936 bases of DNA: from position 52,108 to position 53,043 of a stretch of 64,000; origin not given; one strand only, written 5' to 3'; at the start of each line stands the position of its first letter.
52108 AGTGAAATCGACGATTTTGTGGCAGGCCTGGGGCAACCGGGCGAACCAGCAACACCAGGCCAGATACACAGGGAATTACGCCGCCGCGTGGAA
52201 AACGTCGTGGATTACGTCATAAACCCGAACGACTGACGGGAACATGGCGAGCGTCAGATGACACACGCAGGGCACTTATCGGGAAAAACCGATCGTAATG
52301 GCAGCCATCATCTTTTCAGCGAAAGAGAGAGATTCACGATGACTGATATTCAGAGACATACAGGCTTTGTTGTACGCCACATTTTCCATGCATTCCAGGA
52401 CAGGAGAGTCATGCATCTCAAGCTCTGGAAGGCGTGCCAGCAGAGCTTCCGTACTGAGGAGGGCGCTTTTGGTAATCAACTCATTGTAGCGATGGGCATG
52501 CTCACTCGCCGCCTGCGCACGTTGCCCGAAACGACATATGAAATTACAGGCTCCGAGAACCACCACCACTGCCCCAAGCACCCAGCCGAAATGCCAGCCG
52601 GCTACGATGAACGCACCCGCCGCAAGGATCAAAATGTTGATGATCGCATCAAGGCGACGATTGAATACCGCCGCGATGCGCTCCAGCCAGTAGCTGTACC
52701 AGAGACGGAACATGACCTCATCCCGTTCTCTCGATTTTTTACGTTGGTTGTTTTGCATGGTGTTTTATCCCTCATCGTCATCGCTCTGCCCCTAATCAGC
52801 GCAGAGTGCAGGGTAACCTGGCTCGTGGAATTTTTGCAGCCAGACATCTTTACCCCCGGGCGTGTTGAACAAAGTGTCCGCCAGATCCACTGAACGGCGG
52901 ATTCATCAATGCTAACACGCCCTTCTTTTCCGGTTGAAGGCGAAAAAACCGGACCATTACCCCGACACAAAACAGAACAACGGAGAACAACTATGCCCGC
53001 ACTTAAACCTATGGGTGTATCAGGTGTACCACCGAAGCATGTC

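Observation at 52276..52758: Reverse-oriented two-transmembrane-helix gene embedded in the prophage early operon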

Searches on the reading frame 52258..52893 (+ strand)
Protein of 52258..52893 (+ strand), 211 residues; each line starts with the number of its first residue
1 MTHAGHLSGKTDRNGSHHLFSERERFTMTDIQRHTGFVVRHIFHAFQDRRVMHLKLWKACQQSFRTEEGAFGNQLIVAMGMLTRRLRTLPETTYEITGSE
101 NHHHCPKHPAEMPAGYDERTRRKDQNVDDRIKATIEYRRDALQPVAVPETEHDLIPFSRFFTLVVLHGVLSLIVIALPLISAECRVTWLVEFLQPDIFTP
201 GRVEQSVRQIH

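Call 4: search_protein_families(proteins=[window:52258-52893:+], library=ncbifam, max_evalue=1)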
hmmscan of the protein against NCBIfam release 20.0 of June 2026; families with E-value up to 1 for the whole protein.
window:52258-52893:+ (211 aa): 0 families

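Call 5: search_protein_families(proteins=[window:52258-52893:+], library=padloc, max_evalue=1)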
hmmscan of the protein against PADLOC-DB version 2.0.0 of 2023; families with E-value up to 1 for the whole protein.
window:52258-52893:+ (211 aa): 0 families

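Call 6: search_protein_families(proteins=[window:52258-52893:+], library=phrogs, max_evalue=1)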
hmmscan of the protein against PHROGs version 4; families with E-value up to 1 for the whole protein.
window:52258-52893:+ (211 aa): 0 families
